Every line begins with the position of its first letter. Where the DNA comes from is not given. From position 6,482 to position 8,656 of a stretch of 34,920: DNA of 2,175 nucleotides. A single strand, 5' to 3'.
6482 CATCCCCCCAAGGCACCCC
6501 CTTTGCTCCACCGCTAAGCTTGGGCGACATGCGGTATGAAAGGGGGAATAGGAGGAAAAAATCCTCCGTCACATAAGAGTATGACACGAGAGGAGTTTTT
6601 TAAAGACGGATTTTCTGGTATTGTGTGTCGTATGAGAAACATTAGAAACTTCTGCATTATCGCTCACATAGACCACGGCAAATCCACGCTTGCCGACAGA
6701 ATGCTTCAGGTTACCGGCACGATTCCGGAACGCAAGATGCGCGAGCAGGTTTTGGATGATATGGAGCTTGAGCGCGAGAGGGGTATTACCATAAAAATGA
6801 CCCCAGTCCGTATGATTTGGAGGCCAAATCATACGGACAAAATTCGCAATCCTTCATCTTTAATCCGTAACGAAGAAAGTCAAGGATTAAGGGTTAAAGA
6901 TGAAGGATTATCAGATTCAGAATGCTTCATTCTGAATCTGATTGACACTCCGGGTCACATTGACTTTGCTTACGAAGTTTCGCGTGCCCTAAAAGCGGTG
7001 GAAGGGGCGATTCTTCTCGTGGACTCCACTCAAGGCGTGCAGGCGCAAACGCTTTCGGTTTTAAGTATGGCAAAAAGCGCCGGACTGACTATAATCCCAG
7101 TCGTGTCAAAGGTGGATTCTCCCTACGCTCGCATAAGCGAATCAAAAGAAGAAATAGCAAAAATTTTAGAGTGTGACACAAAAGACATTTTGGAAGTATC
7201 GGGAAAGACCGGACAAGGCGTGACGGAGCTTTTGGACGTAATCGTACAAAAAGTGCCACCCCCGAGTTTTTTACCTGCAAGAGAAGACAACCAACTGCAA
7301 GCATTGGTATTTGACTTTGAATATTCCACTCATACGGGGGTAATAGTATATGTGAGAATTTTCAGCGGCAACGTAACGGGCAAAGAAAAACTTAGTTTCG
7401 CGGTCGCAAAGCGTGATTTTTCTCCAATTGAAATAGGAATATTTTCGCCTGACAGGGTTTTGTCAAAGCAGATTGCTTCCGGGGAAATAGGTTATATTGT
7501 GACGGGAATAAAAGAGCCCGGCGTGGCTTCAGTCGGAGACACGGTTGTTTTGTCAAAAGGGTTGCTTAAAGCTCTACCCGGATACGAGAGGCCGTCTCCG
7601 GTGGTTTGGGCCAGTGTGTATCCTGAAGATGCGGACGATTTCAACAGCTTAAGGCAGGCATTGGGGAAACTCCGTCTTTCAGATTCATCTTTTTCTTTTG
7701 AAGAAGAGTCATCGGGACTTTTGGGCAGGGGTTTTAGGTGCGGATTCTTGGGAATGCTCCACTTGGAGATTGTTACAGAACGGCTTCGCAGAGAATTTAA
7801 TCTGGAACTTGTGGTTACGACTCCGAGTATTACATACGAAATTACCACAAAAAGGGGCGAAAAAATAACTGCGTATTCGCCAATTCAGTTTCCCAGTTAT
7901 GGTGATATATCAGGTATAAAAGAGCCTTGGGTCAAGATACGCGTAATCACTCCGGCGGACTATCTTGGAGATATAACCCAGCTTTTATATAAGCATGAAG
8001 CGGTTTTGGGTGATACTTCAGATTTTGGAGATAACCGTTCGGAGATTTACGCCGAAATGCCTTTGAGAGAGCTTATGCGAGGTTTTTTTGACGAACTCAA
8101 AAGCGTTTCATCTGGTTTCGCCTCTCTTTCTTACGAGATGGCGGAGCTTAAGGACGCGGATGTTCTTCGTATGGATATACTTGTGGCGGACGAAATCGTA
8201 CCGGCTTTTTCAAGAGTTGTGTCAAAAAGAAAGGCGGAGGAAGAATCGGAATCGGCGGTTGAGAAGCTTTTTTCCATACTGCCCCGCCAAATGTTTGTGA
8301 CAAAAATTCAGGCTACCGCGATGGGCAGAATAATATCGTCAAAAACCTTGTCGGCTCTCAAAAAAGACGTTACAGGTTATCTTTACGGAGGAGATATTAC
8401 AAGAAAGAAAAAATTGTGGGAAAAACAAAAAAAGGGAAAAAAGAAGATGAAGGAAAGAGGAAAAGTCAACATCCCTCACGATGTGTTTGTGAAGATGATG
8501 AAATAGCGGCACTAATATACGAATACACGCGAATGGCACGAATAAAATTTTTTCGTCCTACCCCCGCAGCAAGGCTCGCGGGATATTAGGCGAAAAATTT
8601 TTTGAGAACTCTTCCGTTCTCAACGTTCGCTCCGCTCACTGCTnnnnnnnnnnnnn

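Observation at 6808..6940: In-frame triple-palindrome insertion in the LepA GTPase domain, with junction hairpins built from host codons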

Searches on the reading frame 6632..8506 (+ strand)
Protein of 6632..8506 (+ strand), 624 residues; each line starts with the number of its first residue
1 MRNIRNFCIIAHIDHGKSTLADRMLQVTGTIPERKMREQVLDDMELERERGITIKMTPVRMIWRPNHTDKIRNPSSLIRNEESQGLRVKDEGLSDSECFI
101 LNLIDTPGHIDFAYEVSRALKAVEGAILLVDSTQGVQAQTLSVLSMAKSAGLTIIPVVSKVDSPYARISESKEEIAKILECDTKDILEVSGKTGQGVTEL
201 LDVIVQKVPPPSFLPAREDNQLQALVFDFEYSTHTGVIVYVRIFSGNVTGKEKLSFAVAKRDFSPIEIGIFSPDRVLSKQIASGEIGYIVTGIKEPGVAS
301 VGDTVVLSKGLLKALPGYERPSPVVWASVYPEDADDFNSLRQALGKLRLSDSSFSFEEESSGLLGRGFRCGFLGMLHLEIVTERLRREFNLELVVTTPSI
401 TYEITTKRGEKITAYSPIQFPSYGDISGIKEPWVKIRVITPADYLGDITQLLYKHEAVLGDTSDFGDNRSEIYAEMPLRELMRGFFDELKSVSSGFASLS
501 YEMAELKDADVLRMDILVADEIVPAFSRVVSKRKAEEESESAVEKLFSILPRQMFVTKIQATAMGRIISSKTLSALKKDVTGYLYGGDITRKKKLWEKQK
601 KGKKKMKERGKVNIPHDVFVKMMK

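Call 10: find_homologous_proteins(query=window:6632-8506:+)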
Query window:6632-8506:+ (624 aa): 8000 proteins with E <= 0.001 among 8000 candidates; the best 120 are listed.
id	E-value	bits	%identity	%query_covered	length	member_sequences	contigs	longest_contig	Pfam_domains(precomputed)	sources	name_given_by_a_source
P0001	0.0e+0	1375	100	100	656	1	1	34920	PF00679.31,PF14492.13,PF06421.18,PF00009.34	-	-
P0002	1.1e-282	957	71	100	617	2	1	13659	PF00679.31,PF14492.13,PF06421.18,PF00009.34,PF03144.32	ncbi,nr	ncbi:MAG: elongation factor 4 [Parcubacteria group bacterium CG11_big_fil_rev_8_21_14_0_20_39_22]|nr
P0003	6.1e-280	948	66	100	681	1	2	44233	PF00679.31,PF14492.13,PF06421.18,PF00009.34,PF03144.32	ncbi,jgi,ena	-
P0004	7.5e-280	947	67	100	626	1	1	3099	PF00679.31,PF14492.13,PF06421.18,PF00009.34,PF03144.32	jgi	jgi:GTP-binding protein LepA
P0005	3.2e-273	926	67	100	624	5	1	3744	PF00679.31,PF14492.13,PF06421.18,PF00009.34,PF03144.32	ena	-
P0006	1.0e-272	924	67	100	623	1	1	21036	PF00679.31,PF14492.13,PF06421.18,PF00009.34,PF03144.32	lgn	-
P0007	4.1e-272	922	64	84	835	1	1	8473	PF00679.31,PF14492.13,PF06421.18,PF13366.13,PF00009.34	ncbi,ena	-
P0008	6.0e-271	918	66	100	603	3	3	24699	PF00679.31,PF14492.13,PF06421.18,PF00009.34,PF03144.32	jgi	jgi:GTP-binding protein LepA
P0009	1.5e-270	917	64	100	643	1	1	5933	PF00679.31,PF06421.18,PF00009.34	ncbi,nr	ncbi:MAG: elongation factor 4 [Candidatus Taylorbacteria bacterium]|nr:elongation factor 4 [Candidat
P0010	5.0e-270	915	-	-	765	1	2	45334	PF00679.31,PF14492.13,PF06421.18,PF13366.13,PF00009.34,PF03144.32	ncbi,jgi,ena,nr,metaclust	ncbi:MAG: GTP-binding protein LepA [Parcubacteria group bacterium GW2011_GWA2_47_16]|nr:MAG: GTP-bin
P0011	5.7e-270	915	66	100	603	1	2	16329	PF00679.31,PF14492.13,PF06421.18,PF00009.34,PF03144.32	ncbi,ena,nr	ncbi:MAG: elongation factor 4 [Candidatus Taylorbacteria bacterium]|nr:elongation factor 4 [Candidat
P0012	1.4e-269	913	-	-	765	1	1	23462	PF00679.31,PF14492.13,PF06421.18,PF13366.13,PF00009.34,PF03144.32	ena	-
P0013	1.5e-269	913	67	100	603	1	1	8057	PF00679.31,PF14492.13,PF06421.18,PF00009.34,PF03144.32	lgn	-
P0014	1.7e-269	913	66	100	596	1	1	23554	PF00679.31,PF14492.13,PF06421.18,PF00009.34,PF03144.32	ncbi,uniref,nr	ncbi:MAG: GTP-binding protein LepA [candidate division CPR1 bacterium GW2011_GWA2_42_17]|uniref:Elon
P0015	2.8e-269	912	66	100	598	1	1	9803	PF00679.31,PF14492.13,PF06421.18,PF00009.34,PF03144.32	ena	-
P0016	6.6e-269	911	67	100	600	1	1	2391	PF00679.31,PF14492.13,PF06421.18,PF00009.34,PF03144.32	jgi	jgi:GTP-binding protein LepA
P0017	7.4e-269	911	-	-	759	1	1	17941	PF00679.31,PF14492.13,PF06421.18,PF13366.13,PF00009.34,PF03144.32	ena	-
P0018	1.3e-268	910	64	100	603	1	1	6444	PF00679.31,PF14492.13,PF06421.18,PF00009.34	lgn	-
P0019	1.6e-268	910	-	-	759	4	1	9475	PF00679.31,PF14492.13,PF06421.18,PF13366.13,PF00009.34,PF03144.32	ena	-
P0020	3.1e-267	906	63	100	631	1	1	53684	PF00679.31,PF14492.13,PF06421.18,PF00009.34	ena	-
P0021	5.3e-267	905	66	100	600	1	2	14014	PF00679.31,PF14492.13,PF06421.18,PF00009.34,PF03144.32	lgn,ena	-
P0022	8.7e-267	904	66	100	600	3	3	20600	PF00679.31,PF14492.13,PF06421.18,PF00009.34,PF03144.32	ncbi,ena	-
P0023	8.8e-267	904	67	100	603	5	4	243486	PF00679.31,PF14492.13,PF06421.18,PF00009.34,PF03144.32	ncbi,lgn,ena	-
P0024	1.2e-266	904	65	100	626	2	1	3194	PF00679.31,PF14492.13,PF06421.18,PF00009.34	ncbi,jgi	ncbi:MAG: translation elongation factor 4 [Candidatus Paceibacterota bacterium]|jgi:GTP-binding prot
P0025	1.4e-266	904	66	100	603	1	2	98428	PF00679.31,PF14492.13,PF06421.18,PF00009.34,PF03144.32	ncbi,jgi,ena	-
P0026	1.4e-266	904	63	100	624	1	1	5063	PF00679.31,PF14492.13,PF06421.18,PF00009.34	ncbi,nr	ncbi:MAG: GTP-binding protein LepA [Parcubacteria group bacterium Greene0416_79]|nr:MAG: GTP-binding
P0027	2.5e-266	903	67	100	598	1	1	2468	PF00679.31,PF14492.13,PF06421.18,PF00009.34,PF03144.32,PF22042.3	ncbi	-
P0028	2.8e-266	903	63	100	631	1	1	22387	PF00679.31,PF14492.13,PF06421.18,PF00009.34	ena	-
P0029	1.4e-265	900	66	100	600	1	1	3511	PF00679.31,PF14492.13,PF06421.18,PF00009.34,PF03144.32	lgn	-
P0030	4.1e-265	899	65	100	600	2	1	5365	PF00679.31,PF14492.13,PF06421.18,PF00009.34,PF03144.32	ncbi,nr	ncbi:translation elongation factor 4 [Patescibacteria group bacterium]|nr:translation elongation fac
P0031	4.1e-265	899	65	100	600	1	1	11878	PF00679.31,PF14492.13,PF06421.18,PF00009.34,PF03144.32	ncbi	-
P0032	5.8e-265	898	63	100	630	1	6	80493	PF00679.31,PF14492.13,PF06421.18,PF00009.34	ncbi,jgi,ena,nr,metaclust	ncbi:MAG: Elongation factor 4 [Parcubacteria group bacterium GW2011_GWA2_47_21]|nr:MAG: Elongation f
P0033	1.2e-264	897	65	100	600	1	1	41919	PF00679.31,PF14492.13,PF06421.18,PF00009.34,PF03144.32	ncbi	-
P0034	2.7e-264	896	65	100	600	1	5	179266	PF00679.31,PF14492.13,PF06421.18,PF00009.34,PF03144.32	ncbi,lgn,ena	-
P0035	1.2e-263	894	63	100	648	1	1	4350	PF00679.31,PF06421.18,PF00009.34,PF03144.32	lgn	-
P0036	2.3e-263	893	66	100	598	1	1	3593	PF00679.31,PF14492.13,PF06421.18,PF00009.34,PF03144.32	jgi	jgi:GTP-binding protein LepA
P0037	5.0e-263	892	65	100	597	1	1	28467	PF00679.31,PF14492.13,PF06421.18,PF00009.34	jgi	jgi:GTP-binding protein LepA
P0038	5.4e-263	892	63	100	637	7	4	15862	PF00679.31,PF06421.18,PF00009.34,PF03144.32,PF22042.3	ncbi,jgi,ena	ncbi:MAG TPA: translation elongation factor 4 [Candidatus Paceibacterota bacterium]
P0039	6.8e-263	891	66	100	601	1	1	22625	PF00679.31,PF14492.13,PF06421.18,PF00009.34,PF03144.32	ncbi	-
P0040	1.2e-262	891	66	100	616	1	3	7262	PF00679.31,PF14492.13,PF06421.18,PF00009.34,PF03144.32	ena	-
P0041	1.4e-262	890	64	100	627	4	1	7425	PF00679.31,PF14492.13,PF06421.18,PF00009.34,PF03144.32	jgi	-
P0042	2.2e-262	890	63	100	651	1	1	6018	PF00679.31,PF14492.13,PF06421.18,PF00009.34,PF03144.32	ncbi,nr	ncbi:MAG: GTP-binding protein [bacterium]|nr:GTP-binding protein [bacterium]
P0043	5.0e-262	889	64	100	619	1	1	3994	PF00679.31,PF14492.13,PF06421.18,PF00009.34,PF03144.32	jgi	jgi:GTP-binding protein LepA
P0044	9.8e-262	888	66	100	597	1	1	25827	PF00679.31,PF14492.13,PF06421.18,PF00009.34,PF03144.32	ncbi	-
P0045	1.1e-261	887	65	100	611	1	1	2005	PF00679.31,PF14492.13,PF06421.18,PF00009.34,PF03144.32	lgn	-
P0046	1.1e-261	887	65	100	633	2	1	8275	PF00679.31,PF06421.18,PF00009.34,PF03144.32,PF22042.3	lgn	-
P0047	1.6e-261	887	62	100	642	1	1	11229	PF00679.31,PF14492.13,PF06421.18,PF00009.34,PF03144.32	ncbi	-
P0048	5.7e-261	885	65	100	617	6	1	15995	PF00679.31,PF14492.13,PF06421.18,PF00009.34,PF03144.32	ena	-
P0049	6.7e-261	885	63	100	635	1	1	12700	PF00679.31,PF06421.18,PF00009.34,PF03144.32,PF22042.3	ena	-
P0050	6.7e-261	885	66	100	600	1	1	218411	PF00679.31,PF14492.13,PF06421.18,PF00009.34,PF03144.32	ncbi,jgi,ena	ncbi:MAG: translation elongation factor 4 [Candidatus Paceibacterota bacterium]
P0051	9.7e-261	884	63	100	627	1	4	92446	PF00679.31,PF14492.13,PF06421.18,PF00009.34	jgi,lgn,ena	jgi:GTP-binding protein LepA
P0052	1.4e-260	884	66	100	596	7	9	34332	PF00679.31,PF14492.13,PF06421.18,PF00009.34,PF03144.32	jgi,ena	jgi:GTP-binding protein LepA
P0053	1.8e-260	883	64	100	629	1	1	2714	PF00679.31,PF14492.13,PF06421.18,PF00009.34,PF03144.32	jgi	-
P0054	1.9e-260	883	64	100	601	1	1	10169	PF00679.31,PF14492.13,PF06421.18,PF00009.34,PF03144.32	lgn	-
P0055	2.5e-260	883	66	100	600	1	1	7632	PF00679.31,PF14492.13,PF06421.18,PF00009.34,PF03144.32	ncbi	-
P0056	2.6e-260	883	65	100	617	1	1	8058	PF00679.31,PF14492.13,PF06421.18,PF00009.34,PF03144.32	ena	-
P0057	2.8e-260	883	64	100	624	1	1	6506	PF01926.30,PF00679.31,PF14492.13,PF06421.18,PF00009.34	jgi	-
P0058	3.0e-260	883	-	-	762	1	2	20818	PF00679.31,PF14492.13,PF06421.18,PF13366.13,PF00009.34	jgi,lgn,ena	jgi:GTP-binding protein LepA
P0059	3.5e-260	882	65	100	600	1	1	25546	PF00679.31,PF14492.13,PF06421.18,PF00009.34,PF03144.32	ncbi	-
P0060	6.2e-260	882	64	100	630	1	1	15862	PF00679.31,PF14492.13,PF06421.18,PF00009.34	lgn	-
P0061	7.5e-260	881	65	100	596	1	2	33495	PF00679.31,PF14492.13,PF06421.18,PF00009.34,PF03144.32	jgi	jgi:GTP-binding protein LepA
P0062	7.7e-260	881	65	100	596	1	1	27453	PF00679.31,PF14492.13,PF06421.18,PF00009.34,PF03144.32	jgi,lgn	-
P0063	9.1e-260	881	64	100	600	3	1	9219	PF00679.31,PF14492.13,PF06421.18,PF00009.34,PF03144.32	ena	-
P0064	2.2e-259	880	65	100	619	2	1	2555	PF00679.31,PF14492.13,PF06421.18,PF00009.34,PF03144.32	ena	-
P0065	3.2e-259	879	64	100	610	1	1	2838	PF00679.31,PF14492.13,PF06421.18,PF00009.34,PF03144.32,PF22042.3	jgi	jgi:elongation factor 4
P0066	3.6e-259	879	64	100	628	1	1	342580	PF00679.31,PF14492.13,PF06421.18,PF00009.34,PF03144.32,PF22042.3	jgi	jgi:GTP-binding protein LepA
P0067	4.7e-259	879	64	100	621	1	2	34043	PF00679.31,PF14492.13,PF06421.18,PF00009.34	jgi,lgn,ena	jgi:GTP-binding protein LepA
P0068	5.9e-259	878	64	100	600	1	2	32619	PF00679.31,PF14492.13,PF06421.18,PF00009.34,PF03144.32,PF22042.3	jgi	jgi:GTP-binding protein LepA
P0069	6.0e-259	878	65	100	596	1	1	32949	PF00679.31,PF14492.13,PF06421.18,PF00009.34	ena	-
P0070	6.3e-259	878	65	100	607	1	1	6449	PF00679.31,PF14492.13,PF06421.18,PF00009.34,PF03144.32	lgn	-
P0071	6.4e-259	878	66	100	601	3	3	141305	PF00679.31,PF14492.13,PF06421.18,PF00009.34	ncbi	-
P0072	7.3e-259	878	62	100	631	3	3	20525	PF00679.31,PF14492.13,PF06421.18,PF00009.34,PF03144.32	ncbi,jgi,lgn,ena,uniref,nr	ncbi:MAG: elongation factor 4 [Candidatus Taylorbacteria bacterium RIFCSPHIGHO2_01_FULL_51_15]|unire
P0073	7.4e-259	878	64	100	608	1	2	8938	PF00679.31,PF14492.13,PF06421.18,PF00009.34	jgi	jgi:GTP-binding protein LepA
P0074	8.3e-259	878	64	100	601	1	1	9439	PF00679.31,PF14492.13,PF06421.18,PF00009.34,PF03144.32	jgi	-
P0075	8.9e-259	878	66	100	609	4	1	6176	PF00679.31,PF14492.13,PF06421.18,PF00009.34,PF03144.32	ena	-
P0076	1.4e-258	877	-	-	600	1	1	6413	PF00679.31,PF14492.13,PF06421.18,PF00009.34,PF03144.32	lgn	-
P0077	3.6e-258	876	64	100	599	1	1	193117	PF00679.31,PF14492.13,PF06421.18,PF00009.34,PF03144.32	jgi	jgi:GTP-binding protein LepA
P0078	4.5e-258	875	64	100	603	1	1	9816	PF00679.31,PF14492.13,PF06421.18,PF00009.34,PF03144.32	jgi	jgi:GTP-binding protein LepA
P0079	4.5e-258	875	63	100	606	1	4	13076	PF00679.31,PF14492.13,PF06421.18,PF00009.34,PF03144.32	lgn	-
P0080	4.8e-258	875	64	100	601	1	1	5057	PF00679.31,PF14492.13,PF06421.18,PF00009.34,PF03144.32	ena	-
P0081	4.9e-258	875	64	100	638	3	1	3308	PF00679.31,PF14492.13,PF06421.18,PF00009.34,PF03144.32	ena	-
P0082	5.0e-258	875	65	100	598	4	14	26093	PF00679.31,PF14492.13,PF06421.18,PF00009.34,PF03144.32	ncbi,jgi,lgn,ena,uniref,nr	ncbi:MAG: elongation factor 4 [Candidatus Taylorbacteria bacterium RIFCSPHIGHO2_01_FULL_45_63]|unire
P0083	5.1e-258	875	65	100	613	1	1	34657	PF00679.31,PF14492.13,PF06421.18,PF00009.34,PF03144.32,PF22042.3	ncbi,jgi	jgi:GTP-binding protein LepA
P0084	5.3e-258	875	-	-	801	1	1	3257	PF00679.31,PF14492.13,PF06421.18,PF13366.13,PF00009.34,PF03144.32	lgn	-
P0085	5.6e-258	875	-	-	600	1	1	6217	PF00679.31,PF14492.13,PF06421.18,PF00009.34,PF03144.32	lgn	-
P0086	6.4e-258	875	64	100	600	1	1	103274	PF00679.31,PF14492.13,PF06421.18,PF00009.34,PF03144.32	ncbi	-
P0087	6.6e-258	875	65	100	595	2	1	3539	PF00679.31,PF14492.13,PF06421.18,PF00009.34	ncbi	-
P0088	8.4e-258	875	64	100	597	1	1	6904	PF00679.31,PF14492.13,PF06421.18,PF00009.34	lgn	-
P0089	8.6e-258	875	65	100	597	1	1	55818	PF00679.31,PF14492.13,PF06421.18,PF00009.34,PF03144.32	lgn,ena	-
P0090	9.0e-258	874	64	100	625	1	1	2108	PF00679.31,PF14492.13,PF06421.18,PF00009.34,PF03144.32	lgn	-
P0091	9.1e-258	874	65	100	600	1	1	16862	PF00679.31,PF14492.13,PF06421.18,PF00009.34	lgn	-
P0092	1.1e-257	874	64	100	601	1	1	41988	PF00679.31,PF14492.13,PF06421.18,PF00009.34,PF03144.32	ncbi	-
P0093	1.2e-257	874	65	100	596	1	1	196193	PF00679.31,PF14492.13,PF06421.18,PF00009.34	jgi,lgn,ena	-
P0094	1.6e-257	874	64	100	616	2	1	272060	PF00679.31,PF14492.13,PF06421.18,PF00009.34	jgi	jgi:GTP-binding protein LepA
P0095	1.6e-257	874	64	100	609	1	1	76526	PF00679.31,PF14492.13,PF06421.18,PF00009.34,PF03144.32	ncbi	-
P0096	1.6e-257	874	65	100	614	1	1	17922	PF00679.31,PF14492.13,PF06421.18,PF00009.34,PF03144.32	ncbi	-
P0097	1.6e-257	874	63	100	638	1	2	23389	PF00679.31,PF14492.13,PF06421.18,PF00009.34,PF03144.32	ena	-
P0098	1.8e-257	873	64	100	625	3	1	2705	PF00679.31,PF14492.13,PF06421.18,PF00009.34,PF03144.32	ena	-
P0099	2.8e-257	873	65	100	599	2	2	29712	PF00679.31,PF14492.13,PF06421.18,PF00009.34,PF03144.32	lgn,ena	-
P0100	3.3e-257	873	62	100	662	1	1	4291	PF00679.31,PF14492.13,PF06421.18,PF00009.34,PF03144.32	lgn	-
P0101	3.3e-257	873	64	100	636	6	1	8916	PF00679.31,PF14492.13,PF06421.18,PF00009.34,PF03144.32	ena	-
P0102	5.0e-257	872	62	100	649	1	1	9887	PF00679.31,PF14492.13,PF06421.18,PF00009.34,PF03144.32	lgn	-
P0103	5.2e-257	872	65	100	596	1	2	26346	PF00679.31,PF14492.13,PF06421.18,PF00009.34,PF03144.32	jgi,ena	-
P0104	5.3e-257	872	65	100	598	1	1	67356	PF00679.31,PF14492.13,PF06421.18,PF00009.34,PF03144.32,PF22042.3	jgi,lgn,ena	-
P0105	5.4e-257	872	64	100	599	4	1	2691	PF00679.31,PF14492.13,PF06421.18,PF00009.34,PF03144.32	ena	-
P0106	6.0e-257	872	-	-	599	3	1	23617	PF00679.31,PF14492.13,PF06421.18,PF00009.34,PF03144.32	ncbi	-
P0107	6.1e-257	872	64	100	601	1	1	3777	PF00679.31,PF14492.13,PF06421.18,PF00009.34,PF03144.32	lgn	-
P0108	6.3e-257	872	64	100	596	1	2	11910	PF00679.31,PF14492.13,PF06421.18,PF00009.34,PF03144.32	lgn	-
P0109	7.2e-257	872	64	100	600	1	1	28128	PF00679.31,PF14492.13,PF06421.18,PF00009.34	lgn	-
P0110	7.5e-257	871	65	100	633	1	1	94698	PF00679.31,PF14492.13,PF06421.18,PF00009.34,PF03144.32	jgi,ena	-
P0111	8.5e-257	871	-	-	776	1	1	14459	PF00679.31,PF14492.13,PF06421.18,PF13366.13,PF00009.34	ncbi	ncbi:MAG: translation elongation factor 4 [Patescibacteria group bacterium]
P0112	8.9e-257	871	63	100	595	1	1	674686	PF00679.31,PF14492.13,PF06421.18,PF00009.34,PF03144.32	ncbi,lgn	-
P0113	9.1e-257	871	64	100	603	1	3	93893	PF00679.31,PF14492.13,PF06421.18,PF00009.34,PF03144.32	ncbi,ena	-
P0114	9.2e-257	871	66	97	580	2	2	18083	PF00679.31,PF14492.13,PF06421.18,PF00009.34,PF03144.32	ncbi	ncbi:MAG: translation elongation factor 4, partial [Patescibacteria group bacterium]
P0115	9.3e-257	871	64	100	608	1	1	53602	PF00679.31,PF14492.13,PF06421.18,PF00009.34,PF03144.32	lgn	-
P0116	1.1e-256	871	64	100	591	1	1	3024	PF00679.31,PF14492.13,PF06421.18,PF00009.34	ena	-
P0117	1.1e-256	871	62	100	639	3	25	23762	PF00679.31,PF06421.18,PF00009.34,PF03144.32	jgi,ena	-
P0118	1.2e-256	871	63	100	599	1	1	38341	PF00679.31,PF14492.13,PF06421.18,PF00009.34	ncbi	-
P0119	1.2e-256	871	65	100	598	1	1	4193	PF00679.31,PF14492.13,PF06421.18,PF00009.34,PF03144.32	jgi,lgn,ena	-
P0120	1.4e-256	871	63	100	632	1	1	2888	PF00679.31,PF14492.13,PF06421.18,PF00009.34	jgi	jgi:GTP-binding protein LepA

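Call 13: find_encoding_contigs(protein=P0038, flank=10000, max_places=2)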
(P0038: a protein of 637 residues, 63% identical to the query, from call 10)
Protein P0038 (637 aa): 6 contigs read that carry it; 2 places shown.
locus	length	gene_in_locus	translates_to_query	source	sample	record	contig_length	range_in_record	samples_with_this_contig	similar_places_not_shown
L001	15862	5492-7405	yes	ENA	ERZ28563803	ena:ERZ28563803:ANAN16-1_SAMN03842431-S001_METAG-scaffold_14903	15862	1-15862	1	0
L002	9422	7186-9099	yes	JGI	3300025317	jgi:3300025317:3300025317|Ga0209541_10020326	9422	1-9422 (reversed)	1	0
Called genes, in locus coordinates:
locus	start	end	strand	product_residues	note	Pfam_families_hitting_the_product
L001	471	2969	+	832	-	PF13432:TPR_16 (faint), PF13428:TPR_14 (faint), PF23914:TPR_CcmH_CycH, PF00515:TPR_1 (faint), PF07719:TPR_2 (faint), PF13181:TPR_8 (faint), PF13414:TPR_11 (faint), PF14559:TPR_19, +1 more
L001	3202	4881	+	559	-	PF03023:MurJ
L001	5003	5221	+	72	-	-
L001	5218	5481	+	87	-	-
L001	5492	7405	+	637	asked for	PF00009:GTP_EFTU, PF03144:GTP_EFTU_D2, PF22042:EF-G_D2 (faint), PF00679:EFG_C, PF06421:LepA_C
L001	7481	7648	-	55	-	-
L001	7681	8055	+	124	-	PF04977:DivIC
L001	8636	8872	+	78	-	PF00462:Glutaredoxin, PF13417:GST_N_3 (weak)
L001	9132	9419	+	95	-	-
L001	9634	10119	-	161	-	PF00011:HSP20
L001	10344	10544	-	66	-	PF13366:PDDEXK_3 (weak)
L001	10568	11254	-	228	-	PF13367:PrsW-protease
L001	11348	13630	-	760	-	PF00133:tRNA-synt_1, PF09334:tRNA-synt_1g, PF08264:Anticodon_1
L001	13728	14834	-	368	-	PF00814:TsaD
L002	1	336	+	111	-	?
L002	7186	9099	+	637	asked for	PF00009:GTP_EFTU, PF03144:GTP_EFTU_D2, PF22042:EF-G_D2 (faint), PF00679:EFG_C, PF06421:LepA_C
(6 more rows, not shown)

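Call 14: find_encoding_contigs(protein=P0051, flank=10000, max_places=1)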
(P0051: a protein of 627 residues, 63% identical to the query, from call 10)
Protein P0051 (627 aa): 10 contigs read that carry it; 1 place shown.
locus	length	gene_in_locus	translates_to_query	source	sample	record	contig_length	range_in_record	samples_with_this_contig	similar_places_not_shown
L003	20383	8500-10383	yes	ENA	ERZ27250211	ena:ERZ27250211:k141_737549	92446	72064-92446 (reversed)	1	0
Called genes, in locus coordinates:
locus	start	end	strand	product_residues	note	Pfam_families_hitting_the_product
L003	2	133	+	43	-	?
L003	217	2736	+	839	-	PF07719:TPR_2 (faint), PF13432:TPR_16 (faint), PF00515:TPR_1 (faint), PF13181:TPR_8 (faint), PF13414:TPR_11 (faint), PF13428:TPR_14 (faint), PF23914:TPR_CcmH_CycH (weak), PF14559:TPR_19 (weak), +2 more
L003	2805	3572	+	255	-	PF03023:MurJ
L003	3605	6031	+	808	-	PF13181:TPR_8 (faint), PF13428:TPR_14 (faint), PF23914:TPR_CcmH_CycH (faint), PF00515:TPR_1 (faint), PF07719:TPR_2 (faint), PF14559:TPR_19 (weak), PF13432:TPR_16 (weak), PF14559:TPR_19 (weak), +3 more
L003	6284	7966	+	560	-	PF03023:MurJ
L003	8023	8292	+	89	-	-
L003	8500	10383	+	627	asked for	PF00009:GTP_EFTU, PF14492:EFG_III, PF00679:EFG_C, PF06421:LepA_C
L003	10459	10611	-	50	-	-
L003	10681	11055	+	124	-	PF04977:DivIC (weak)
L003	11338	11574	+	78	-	PF00462:Glutaredoxin, PF13417:GST_N_3 (weak)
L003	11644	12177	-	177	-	-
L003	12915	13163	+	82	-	-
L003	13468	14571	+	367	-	PF01261:AP_endonuc_2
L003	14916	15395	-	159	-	PF00011:HSP20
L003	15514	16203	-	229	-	PF13367:PrsW-protease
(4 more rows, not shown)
